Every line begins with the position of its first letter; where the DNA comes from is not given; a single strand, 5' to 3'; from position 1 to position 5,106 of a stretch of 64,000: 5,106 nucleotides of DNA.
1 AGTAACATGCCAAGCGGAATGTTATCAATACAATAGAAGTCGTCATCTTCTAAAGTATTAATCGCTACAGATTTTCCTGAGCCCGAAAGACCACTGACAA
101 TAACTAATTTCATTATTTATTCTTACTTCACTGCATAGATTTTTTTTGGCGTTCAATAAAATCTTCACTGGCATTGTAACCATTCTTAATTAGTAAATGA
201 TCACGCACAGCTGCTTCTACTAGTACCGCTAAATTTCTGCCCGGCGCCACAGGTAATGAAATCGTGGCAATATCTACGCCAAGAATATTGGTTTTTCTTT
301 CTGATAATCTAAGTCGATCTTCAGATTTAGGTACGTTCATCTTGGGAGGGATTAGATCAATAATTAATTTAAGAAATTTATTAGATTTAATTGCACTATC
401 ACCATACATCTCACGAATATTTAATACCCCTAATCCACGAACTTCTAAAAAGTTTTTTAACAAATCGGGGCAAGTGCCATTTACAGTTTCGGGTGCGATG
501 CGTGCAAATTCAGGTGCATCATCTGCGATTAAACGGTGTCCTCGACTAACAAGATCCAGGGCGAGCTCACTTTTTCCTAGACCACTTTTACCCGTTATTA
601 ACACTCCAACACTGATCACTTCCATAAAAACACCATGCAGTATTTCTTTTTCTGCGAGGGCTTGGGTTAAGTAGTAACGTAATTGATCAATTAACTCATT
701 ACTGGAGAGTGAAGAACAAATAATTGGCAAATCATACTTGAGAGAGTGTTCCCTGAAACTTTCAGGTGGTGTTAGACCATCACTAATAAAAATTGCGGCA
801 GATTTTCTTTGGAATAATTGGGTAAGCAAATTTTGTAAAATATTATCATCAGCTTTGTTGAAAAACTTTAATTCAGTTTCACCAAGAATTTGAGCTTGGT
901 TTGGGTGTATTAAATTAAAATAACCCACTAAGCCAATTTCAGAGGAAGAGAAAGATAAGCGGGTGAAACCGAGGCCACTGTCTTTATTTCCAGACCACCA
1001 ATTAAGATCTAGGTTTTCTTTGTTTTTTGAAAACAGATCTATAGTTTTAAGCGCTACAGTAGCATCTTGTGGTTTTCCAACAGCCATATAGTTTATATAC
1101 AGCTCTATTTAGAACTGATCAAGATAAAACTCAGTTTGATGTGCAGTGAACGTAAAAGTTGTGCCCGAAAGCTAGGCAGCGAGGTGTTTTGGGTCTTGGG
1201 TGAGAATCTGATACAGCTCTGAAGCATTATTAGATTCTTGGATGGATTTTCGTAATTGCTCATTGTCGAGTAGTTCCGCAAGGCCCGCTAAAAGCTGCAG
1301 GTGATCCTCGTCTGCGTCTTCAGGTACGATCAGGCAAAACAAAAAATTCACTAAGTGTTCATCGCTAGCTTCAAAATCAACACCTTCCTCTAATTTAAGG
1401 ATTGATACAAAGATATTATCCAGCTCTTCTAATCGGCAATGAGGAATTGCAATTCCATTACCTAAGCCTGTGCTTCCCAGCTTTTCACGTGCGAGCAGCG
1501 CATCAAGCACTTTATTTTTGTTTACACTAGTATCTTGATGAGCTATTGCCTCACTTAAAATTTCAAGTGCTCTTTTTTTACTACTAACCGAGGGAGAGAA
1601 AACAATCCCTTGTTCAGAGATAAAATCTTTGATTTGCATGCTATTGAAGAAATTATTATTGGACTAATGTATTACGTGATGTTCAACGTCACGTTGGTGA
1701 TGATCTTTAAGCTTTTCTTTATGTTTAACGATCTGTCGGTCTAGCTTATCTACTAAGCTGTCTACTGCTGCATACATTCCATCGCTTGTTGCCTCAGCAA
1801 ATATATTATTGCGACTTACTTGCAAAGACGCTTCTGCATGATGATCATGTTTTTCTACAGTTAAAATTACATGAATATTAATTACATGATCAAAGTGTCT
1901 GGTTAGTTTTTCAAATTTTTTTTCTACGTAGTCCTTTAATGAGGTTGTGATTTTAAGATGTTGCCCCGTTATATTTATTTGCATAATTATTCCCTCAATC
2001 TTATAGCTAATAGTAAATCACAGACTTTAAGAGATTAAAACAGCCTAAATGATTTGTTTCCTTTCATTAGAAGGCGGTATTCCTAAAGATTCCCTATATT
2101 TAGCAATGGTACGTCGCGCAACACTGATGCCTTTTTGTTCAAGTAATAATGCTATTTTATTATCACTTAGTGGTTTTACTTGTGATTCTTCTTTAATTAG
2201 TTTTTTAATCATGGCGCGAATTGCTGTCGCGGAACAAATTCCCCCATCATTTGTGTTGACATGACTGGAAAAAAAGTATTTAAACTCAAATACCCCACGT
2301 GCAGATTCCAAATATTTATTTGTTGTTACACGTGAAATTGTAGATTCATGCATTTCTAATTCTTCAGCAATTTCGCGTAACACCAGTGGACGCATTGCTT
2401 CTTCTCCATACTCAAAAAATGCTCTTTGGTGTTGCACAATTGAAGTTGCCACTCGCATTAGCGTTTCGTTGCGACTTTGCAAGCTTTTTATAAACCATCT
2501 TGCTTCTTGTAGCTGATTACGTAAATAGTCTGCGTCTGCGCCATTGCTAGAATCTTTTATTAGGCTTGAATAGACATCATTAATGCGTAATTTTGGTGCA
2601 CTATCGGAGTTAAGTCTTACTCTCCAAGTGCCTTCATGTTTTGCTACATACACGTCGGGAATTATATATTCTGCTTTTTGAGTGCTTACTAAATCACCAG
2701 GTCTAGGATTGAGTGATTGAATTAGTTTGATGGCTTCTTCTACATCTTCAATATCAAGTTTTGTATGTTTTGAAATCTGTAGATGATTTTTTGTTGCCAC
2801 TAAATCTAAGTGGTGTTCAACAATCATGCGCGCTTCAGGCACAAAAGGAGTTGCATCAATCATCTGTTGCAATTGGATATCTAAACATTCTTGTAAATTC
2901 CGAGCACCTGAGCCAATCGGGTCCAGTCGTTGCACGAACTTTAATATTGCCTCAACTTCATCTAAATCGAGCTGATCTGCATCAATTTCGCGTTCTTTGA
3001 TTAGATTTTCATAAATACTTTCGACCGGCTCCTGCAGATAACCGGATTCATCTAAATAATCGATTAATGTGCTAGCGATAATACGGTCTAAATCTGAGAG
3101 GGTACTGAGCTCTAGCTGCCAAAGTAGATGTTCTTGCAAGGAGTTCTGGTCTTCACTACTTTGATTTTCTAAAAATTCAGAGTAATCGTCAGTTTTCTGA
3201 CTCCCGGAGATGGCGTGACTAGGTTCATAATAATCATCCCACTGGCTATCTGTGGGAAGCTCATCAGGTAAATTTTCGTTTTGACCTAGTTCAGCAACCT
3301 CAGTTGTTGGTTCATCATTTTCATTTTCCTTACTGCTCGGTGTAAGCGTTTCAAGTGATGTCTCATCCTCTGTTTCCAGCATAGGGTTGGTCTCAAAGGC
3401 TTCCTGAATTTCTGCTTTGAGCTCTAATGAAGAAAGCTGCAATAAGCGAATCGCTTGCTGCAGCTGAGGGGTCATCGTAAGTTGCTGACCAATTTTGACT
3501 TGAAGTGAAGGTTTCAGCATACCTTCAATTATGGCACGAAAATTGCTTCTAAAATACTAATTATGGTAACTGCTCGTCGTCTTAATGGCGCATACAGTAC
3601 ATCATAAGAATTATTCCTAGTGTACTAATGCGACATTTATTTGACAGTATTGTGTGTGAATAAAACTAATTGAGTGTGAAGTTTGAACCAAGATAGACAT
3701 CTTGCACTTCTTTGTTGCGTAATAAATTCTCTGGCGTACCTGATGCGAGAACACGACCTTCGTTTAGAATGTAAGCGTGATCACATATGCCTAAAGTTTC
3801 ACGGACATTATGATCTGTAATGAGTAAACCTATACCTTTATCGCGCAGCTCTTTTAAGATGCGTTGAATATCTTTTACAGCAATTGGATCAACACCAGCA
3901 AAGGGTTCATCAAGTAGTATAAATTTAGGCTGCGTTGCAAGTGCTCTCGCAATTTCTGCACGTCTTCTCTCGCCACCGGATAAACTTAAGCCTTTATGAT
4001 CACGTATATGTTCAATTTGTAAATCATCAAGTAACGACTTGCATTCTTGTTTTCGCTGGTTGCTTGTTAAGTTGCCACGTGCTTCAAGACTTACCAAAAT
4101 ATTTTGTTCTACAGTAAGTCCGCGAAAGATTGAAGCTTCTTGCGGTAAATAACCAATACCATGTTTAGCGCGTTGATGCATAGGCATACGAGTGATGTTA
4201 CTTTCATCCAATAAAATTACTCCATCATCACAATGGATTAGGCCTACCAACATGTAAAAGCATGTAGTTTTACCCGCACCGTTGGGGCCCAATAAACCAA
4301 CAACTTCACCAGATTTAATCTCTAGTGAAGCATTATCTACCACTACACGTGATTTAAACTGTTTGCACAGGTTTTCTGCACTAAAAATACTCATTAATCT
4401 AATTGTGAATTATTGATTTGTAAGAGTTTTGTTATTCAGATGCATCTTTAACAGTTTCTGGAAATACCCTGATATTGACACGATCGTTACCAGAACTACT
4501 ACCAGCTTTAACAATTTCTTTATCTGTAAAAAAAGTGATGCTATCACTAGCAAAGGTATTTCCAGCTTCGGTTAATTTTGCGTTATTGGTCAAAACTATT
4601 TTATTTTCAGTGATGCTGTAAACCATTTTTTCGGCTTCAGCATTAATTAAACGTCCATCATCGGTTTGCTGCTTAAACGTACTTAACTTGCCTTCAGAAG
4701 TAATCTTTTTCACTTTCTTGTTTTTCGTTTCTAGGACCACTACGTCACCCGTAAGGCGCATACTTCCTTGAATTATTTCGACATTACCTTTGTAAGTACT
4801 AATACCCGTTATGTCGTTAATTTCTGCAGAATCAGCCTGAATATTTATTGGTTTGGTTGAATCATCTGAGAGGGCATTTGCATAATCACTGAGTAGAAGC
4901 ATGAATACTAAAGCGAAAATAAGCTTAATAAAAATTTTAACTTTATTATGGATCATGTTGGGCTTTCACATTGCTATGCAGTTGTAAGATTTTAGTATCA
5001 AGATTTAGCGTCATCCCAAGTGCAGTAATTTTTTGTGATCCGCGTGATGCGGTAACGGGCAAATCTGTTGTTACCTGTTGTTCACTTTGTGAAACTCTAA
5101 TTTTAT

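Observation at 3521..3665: Perfect sigma-54 promoter element 12 nt from the rpoN start codon, on the opposite strand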

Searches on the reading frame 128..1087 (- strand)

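Call 4: search_protein_families(library=ncbifam, proteins=[window:128-1087:-])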
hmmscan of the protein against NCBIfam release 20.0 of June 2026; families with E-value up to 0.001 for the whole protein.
window:128-1087:- (319 aa): 4 families
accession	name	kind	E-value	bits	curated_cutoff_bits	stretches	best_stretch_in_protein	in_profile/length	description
TIGR00679.1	hpr-ser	equivalog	8.6e-97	324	240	1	24-318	8-300/300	HPr(Ser) kinase/phosphatase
NF003883.0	PRK05428.2-1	equivalog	8.3e-48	162.3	252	1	146-317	14-180/189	HPr kinase/phosphorylase-related protein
TIGR04352.1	HprK_rel_A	equivalog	0.00016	20.9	200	1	136-190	85-139/280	HprK-related kinase A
TIGR04355.1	HprK_rel_B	hypoth_equivalog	0.00037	19.7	200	1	150-190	147-187/351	HprK-related kinase B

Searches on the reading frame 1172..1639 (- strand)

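Call 4: search_protein_families(library=ncbifam, proteins=[window:1172-1639:-])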
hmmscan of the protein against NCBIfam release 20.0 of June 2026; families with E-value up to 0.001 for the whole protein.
window:1172-1639:- (155 aa): 10 families
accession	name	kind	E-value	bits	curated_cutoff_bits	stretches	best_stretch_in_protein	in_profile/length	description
TIGR01419.1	nitro_reg_IIA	equivalog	7.5e-40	136.1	138.7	1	3-147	2-144/145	PTS IIA-like nitrogen regulatory protein PtsN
NF008145.0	PRK10896.1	equivalog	1.9e-34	118.7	221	1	13-150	20-157/161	PTS IIA-like nitrogen regulatory protein PtsN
TIGR00848.1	fruA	subfamily_domain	5.3e-30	104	103.5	1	7-132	2-128/129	fructose PTS transporter subunit IIA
NF007293.0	PRK09765.1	equivalog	1.5e-20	73.3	763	1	1-151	2-154/639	PTS 2-O-a-mannosyl-D-glycerate transporter subunit IIABC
NF007389.0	PRK09913.1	equivalog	1.1e-18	67.5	151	1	21-148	18-144/148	PTS fructose transporter subunit IIA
NF008319.0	PRK11109.1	equivalog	2e-15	57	302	1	7-149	4-142/376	fused PTS fructose transporter subunit IIA/HPr protein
NF011663.0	PRK15083.1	subfamily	1.1e-12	46.9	589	1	8-148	498-636/639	PTS mannitol transporter subunit IICBA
NF010351.0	PRK13779.1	equivalog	2.9e-12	46.2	766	1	7-148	4-141/503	bifunctional PTS system fructose-specific transporter subunit IIA/HPr protein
NF007236.0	PRK09665.1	equivalog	6.9e-05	22.6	139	1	19-134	13-131/150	PTS galactitol transporter subunit IIA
NF007358.0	PRK09854.1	equivalog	0.00072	19.7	192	1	58-147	58-145/147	PTS mannitol transporter subunit IIA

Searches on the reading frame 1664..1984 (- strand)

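Call 4: search_protein_families(library=ncbifam, proteins=[window:1664-1984:-])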
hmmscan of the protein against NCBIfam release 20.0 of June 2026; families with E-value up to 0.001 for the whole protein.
window:1664-1984:- (106 aa): 4 families
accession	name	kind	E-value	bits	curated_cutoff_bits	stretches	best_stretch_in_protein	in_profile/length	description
TIGR00741.1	yfiA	equivalog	1.9e-30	105.3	40.9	1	1-97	1-100/102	ribosome hibernation-promoting factor, HPF/YfiA family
NF007780.0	PRK10470.1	equivalog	7.1e-30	103.2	125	1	1-95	1-95/95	ribosome hibernation promoting factor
NF007654.0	PRK10324.1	equivalog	1.5e-15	57.7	158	1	1-91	1-91/113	ribosome-associated translation inhibitor RaiA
TIGR04179.1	rhombo_lipo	equivalog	0.00057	19.3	150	1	47-102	173-229/259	rhombotarget lipoprotein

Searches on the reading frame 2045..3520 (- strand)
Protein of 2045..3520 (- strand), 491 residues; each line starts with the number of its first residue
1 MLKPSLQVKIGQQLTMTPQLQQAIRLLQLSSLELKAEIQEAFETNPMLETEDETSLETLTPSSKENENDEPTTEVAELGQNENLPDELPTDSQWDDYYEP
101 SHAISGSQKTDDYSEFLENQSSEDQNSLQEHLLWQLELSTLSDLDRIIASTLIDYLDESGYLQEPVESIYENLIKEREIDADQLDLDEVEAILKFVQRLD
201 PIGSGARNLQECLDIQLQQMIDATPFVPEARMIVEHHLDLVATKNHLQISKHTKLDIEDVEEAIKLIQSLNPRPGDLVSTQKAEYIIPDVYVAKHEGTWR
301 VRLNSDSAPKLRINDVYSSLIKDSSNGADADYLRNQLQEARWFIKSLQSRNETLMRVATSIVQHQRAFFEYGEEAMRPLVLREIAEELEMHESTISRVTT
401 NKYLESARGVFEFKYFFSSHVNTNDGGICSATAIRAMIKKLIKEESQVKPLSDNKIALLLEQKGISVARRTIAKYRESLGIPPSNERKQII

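Call 4: search_protein_families(library=ncbifam, proteins=[window:2045-3520:-])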
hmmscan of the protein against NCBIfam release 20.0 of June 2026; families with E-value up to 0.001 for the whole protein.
window:2045-3520:- (491 aa): 7 families
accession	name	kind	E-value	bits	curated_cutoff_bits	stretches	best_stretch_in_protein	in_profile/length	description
NF004595.0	PRK05932.1-2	equivalog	4.9e-204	678.7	513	1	3-490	2-483/484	RNA polymerase factor sigma-54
NF004597.0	PRK05932.1-4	equivalog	4.7e-178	592.5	817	1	3-491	2-477/477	RNA polymerase factor sigma-54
NF004598.0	PRK05932.1-5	equivalog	5e-161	536.9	621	1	2-490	1-504/504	RNA polymerase factor sigma-54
TIGR02395.1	rpoN_sigma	equivalog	2.7e-148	494.6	277.35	1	11-488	2-434/434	RNA polymerase factor sigma-54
NF009118.0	PRK12469.1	subfamily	1.2e-147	492.7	396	1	3-490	2-481/483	RNA polymerase factor sigma-54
NF004596.0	PRK05932.1-3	subfamily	3e-128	429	499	1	2-489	3-506/515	RNA polymerase factor sigma-54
NF004602.0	PRK05932.2-4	equivalog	1.2e-60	205.5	506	1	16-490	15-411/416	RNA polymerase factor sigma-54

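Call 6: find_related_loci(query=window:2045-3520:-, collection=genome_contigs, flank=3000)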
Query window:2045-3520:- (491 aa) in genome_contigs; peptide patterns used: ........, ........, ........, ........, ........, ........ (x = any residue, [..] = any of these).
600 stretches matched a pattern (row limit reached: there are more); 522 encode a relative of the query (tblastn E <= 1e-3); the best 80 are kept; 80 distinct loci.
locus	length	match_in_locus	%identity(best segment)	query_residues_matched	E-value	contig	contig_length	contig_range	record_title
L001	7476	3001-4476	78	1-491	0e+0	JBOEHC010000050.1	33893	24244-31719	MAG: Gammaproteobacteria bacterium isolate PBSgam12 PBS13d_contig_4472, whole genome shotgun sequence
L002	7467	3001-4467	86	1-491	0e+0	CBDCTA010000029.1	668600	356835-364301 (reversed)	MAG: Gammaproteobacteria bacterium isolate 5855a647-896d-46ad-840d-d36910132e9f genome assembly, contig: contig_29, whol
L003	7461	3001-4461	76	1-491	0e+0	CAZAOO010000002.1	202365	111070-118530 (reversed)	MAG TPA_asm: uncultured Thiotrichales bacterium isolate SRP072547_co1_206 genome assembly, contig: NODE_11_length_202365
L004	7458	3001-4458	75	1-491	0e+0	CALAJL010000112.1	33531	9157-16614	MAG: uncultured Gammaproteobacteria bacterium isolate L1_Bin_METABAT__212_1 genome assembly, contig: c_000000074768, who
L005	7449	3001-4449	73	1-490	0e+0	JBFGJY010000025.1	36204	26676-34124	MAG: Gammaproteobacteria bacterium isolate Mix_sand03.2021.01.D.33 k141_373514_length_36204_cov_15.6584, whole genome sh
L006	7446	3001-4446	74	1-489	0e+0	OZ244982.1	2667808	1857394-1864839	MAG: Gammaproteobacteria bacterium isolate c50a0692-9ae5-4c27-9875-81729ab4e4f1 genome assembly, chromosome: 1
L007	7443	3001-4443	70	1-489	0e+0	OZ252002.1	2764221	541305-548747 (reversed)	MAG: Gammaproteobacteria bacterium isolate d484a861-56e0-41a6-afea-df8291d130ef genome assembly, chromosome: 1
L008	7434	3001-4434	68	1-489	0e+0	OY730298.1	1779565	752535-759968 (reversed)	MAG: Gammaproteobacteria bacterium isolate 9046ec62-a693-4557-b78b-a5c5e54d733b genome assembly, chromosome: 1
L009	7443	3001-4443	61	1-490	0e+0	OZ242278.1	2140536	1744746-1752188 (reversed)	MAG: Gammaproteobacteria bacterium isolate 99813c64-cda1-4339-9072-ed8613caf1e7 genome assembly, chromosome: 1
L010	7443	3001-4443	62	1-489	0e+0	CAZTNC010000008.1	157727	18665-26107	MAG TPA_asm: uncultured Thiotrichales bacterium isolate SRP338948_co1_120 genome assembly, contig: k141_412171, whole ge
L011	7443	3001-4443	62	1-489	0e+0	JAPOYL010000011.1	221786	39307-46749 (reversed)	MAG: Gammaproteobacteria bacterium isolate COS4_bin_31 NODE_40_length_221786_cov_9.76017, whole genome shotgun sequence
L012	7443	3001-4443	62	1-489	0e+0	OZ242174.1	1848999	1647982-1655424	MAG: Gammaproteobacteria bacterium isolate e81882f9-224b-47fe-8761-2b228011601b genome assembly, chromosome: 1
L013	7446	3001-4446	60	1-490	0e+0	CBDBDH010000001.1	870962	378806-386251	MAG: Gammaproteobacteria bacterium isolate e89fa625-5021-4a9b-bfd5-acc89245cacc genome assembly, contig: contig_1, whole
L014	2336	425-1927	56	1-490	0e+0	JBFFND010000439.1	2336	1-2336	MAG: Gammaproteobacteria bacterium isolate Mix_mud18.2022.04.64 k141_682181_length_2336_cov_5.0000, whole genome shotgun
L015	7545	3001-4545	54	2-490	0e+0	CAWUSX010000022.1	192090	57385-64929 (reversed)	MAG: uncultured Gammaproteobacteria bacterium isolate HER19_SLT_250_bin_4_1 genome assembly, contig: HER19_SLT_250_bin_4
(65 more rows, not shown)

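Call 28: find_related_loci(query=window:2045-3520:-, collection=metagenome_contigs, flank=2000)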
Query window:2045-3520:- (491 aa) in metagenome_contigs; peptide patterns used: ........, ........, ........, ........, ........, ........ (x = any residue, [..] = any of these).
600 stretches matched a pattern (row limit reached: there are more); 477 encode a relative of the query (tblastn E <= 1e-3); the best 80 are kept; 80 distinct loci.
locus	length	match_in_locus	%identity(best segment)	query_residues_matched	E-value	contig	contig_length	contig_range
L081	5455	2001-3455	78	1-491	0e+0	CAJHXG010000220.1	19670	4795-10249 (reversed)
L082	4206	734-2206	78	1-491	0e+0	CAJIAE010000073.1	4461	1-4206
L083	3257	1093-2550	77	1-491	0e+0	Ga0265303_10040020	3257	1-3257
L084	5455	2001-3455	75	1-491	0e+0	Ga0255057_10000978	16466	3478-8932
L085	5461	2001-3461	77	1-491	0e+0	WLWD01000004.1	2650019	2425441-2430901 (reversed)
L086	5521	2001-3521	55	2-490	0e+0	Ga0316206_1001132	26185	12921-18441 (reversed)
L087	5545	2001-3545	55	2-490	0e+0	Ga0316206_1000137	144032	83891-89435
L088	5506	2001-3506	56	1-490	0e+0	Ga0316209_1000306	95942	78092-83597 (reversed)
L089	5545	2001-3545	55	2-490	0e+0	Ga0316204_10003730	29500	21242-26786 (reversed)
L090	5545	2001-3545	54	2-490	0e+0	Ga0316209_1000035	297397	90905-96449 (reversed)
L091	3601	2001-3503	56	1-490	0e+0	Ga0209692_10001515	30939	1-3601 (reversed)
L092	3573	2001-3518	55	2-490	0e+0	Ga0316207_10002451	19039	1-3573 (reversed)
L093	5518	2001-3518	55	2-490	0e+0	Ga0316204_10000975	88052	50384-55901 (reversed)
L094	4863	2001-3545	55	2-490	0e+0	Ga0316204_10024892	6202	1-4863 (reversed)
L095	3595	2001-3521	55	2-490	0e+0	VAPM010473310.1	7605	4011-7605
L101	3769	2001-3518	55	2-490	0e+0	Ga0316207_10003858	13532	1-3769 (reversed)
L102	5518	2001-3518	55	1-490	4e-176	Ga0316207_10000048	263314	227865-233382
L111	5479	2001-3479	52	2-490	8e-167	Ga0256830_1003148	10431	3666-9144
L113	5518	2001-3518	55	1-490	0e+0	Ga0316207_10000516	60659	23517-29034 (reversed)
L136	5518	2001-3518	49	2-491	1e-159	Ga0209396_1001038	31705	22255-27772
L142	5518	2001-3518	49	2-491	4e-159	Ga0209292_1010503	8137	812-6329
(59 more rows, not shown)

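Call 46: find_encoding_contigs(protein=window:2045-3520:-, flank=1000, max_places=5)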
Protein window:2045-3520:- (491 aa): no gene with exactly this product is on record in the collection.

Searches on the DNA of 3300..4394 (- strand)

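Call 9: search_rna_families(source=window, start=3300, end=3900, threshold=evalue, max_evalue=10)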
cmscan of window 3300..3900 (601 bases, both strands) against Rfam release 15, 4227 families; matches with E-value up to 10: 0.
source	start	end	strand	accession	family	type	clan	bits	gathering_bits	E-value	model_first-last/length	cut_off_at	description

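Call 72: search_dna_similar(query=window:3380-4394:-, collection=ecoli_genomes, mode=distant, max_rows=3)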
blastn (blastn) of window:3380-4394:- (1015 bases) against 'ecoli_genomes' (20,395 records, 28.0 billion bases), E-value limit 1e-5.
Records with a match: 19; places in all: 19; records where one place covers at least 80% of the query: 0.
Genomes with a match: 19 of 5426; with a place that covers at least 80% of the query: 0. Places per genome that has any: lowest 1, median 1, highest 1. On chromosomes: 19 places; on plasmids: 0.
Best place of each record, by identity: 60-80% 19.
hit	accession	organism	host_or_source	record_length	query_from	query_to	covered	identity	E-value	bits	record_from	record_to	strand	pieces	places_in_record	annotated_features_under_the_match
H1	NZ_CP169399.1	Escherichia coli strain MFDS1022581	Animal source foods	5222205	415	626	21%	69.8%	7e-16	95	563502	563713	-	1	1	lptB: LPS export ABC transporter ATP-binding protein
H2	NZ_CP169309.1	Escherichia coli strain MFDS1019527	cattle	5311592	415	626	21%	69.8%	7e-16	95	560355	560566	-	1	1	lptB: LPS export ABC transporter ATP-binding protein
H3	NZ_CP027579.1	Escherichia coli strain 2013C-4282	Homo sapiens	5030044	415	626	21%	69.3%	3e-14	91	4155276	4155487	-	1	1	lptB: LPS export ABC transporter ATP-binding protein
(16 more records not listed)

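Call 73: get_annotated_region(hit=H3, flank=1500)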
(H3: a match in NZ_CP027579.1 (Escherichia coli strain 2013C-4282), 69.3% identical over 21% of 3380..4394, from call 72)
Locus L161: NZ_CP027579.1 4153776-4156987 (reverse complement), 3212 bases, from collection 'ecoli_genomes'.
description: Escherichia coli strain 2013C-4282 chromosome, complete genome
organism: Escherichia coli strain 2013C-4282 (NCBI taxid 562)
replicon: chromosome; assembly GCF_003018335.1
host: Homo sapiens; source: stool; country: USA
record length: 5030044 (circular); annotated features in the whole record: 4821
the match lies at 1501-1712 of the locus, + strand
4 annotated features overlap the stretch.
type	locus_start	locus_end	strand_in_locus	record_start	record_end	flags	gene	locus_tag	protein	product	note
CDS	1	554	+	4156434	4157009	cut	lptC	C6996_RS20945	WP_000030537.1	LPS export ABC transporter periplasmic protein LptC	-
CDS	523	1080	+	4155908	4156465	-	lptA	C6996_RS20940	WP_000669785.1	lipopolysaccharide ABC transporter substrate-binding protein LptA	-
CDS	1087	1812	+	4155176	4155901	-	lptB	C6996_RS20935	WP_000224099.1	LPS export ABC transporter ATP-binding protein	-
CDS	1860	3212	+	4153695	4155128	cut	rpoN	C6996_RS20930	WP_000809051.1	RNA polymerase factor sigma-54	-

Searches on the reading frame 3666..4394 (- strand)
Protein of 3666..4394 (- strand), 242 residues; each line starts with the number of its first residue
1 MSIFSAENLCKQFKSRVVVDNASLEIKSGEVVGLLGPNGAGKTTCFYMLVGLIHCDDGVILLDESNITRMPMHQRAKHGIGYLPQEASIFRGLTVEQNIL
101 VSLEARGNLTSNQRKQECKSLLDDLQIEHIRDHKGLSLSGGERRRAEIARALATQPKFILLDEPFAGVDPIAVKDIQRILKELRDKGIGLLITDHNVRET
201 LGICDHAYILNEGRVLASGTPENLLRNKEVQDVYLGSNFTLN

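Call 4: search_protein_families(library=ncbifam, proteins=[window:3666-4394:-])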
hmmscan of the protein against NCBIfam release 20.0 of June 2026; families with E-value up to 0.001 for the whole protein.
window:3666-4394:- (242 aa): 187 families (the best 25 are shown)
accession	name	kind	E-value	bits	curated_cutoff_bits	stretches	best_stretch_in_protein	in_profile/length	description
TIGR04406.1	LPS_export_lptB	equivalog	6.8e-114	379.1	240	1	4-241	2-239/239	LPS export ABC transporter ATP-binding protein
NF008144.0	PRK10895.1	equivalog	3.3e-103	344.3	381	1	1-241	1-241/241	LPS export ABC transporter ATP-binding protein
TIGR03410.1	urea_trans_UrtE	equivalog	7.1e-49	166.3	285.8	1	6-230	3-224/230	urea ABC transporter ATP-binding subunit UrtE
TIGR01188.1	drrA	subfamily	2.5e-46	158.3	312.45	1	11-226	1-213/302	daunorubicin resistance ABC transporter, ATP-binding protein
NF008449.1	PRK11300.1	equivalog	3.8e-45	154.1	362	1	3-237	5-254/255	high-affinity branched-chain amino acid ABC transporter ATP-binding protein LivG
TIGR00968.1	3a0106s01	subfamily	1.7e-44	152.1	342.75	1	7-228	4-222/237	sulfate ABC transporter ATP-binding protein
NF010060.0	PRK13537.1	equivalog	3.8e-44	150.8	521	1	3-229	15-238/314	nodulation factor ABC transporter ATP-binding protein NodI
NF033858.1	ABC2_perm_RbbA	equivalog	4.3e-44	150.7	1050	1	4-232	267-492/909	ribosome-associated ATPase/putative transporter RbbA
TIGR03864.1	PQQ_ABC_ATP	hypoth_equivalog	1.7e-42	145.5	302.25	1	6-233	4-228/236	ABC transporter, ATP-binding subunit, PQQ-dependent alcohol dehydrogenase system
NF040840.2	tungstate_WtpC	equivalog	3.7e-42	144.9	440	1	6-233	4-227/347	tungstate ABC transporter ATP-binding protein WtpC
NF010068.0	PRK13548.1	equivalog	4.7e-42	143.9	261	1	3-234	5-240/261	heme ABC transporter ATP-binding protein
TIGR03411.1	urea_trans_UrtD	equivalog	1.1e-41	143.1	304.1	1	4-236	3-241/242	urea ABC transporter ATP-binding protein UrtD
TIGR03265.1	PhnT2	equivalog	3e-41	141.8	457.7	1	4-228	5-226/353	putative 2-aminoethylphosphonate ABC transporter ATP-binding protein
TIGR03873.1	F420-0_ABC_ATP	hypoth_equivalog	3.3e-41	141.2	372.4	1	7-234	5-234/256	putative F420-0 ABC transporter ATP-binding protein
TIGR01186.1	proV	subfamily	5.6e-41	140.9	326.6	1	15-228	5-221/363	betaine/proline/choline family ABC transporter ATP-binding protein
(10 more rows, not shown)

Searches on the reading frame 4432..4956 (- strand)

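Call 4: search_protein_families(library=ncbifam, proteins=[window:4432-4956:-])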
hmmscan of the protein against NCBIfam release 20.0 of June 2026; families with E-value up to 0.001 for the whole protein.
window:4432-4956:- (174 aa): 3 families
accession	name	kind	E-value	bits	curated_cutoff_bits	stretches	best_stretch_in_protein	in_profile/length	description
TIGR03002.1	outer_YhbN_LptA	equivalog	5.3e-38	130.1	71.7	1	28-162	1-137/142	lipopolysaccharide transport periplasmic protein LptA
NF008143.0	PRK10894.1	equivalog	1.3e-21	76.7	234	1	11-171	11-171/184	lipopolysaccharide ABC transporter substrate-binding protein LptA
NF002997.0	PRK03761.1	equivalog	4.1e-08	31.9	683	1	30-115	44-127/783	LPS assembly protein LptD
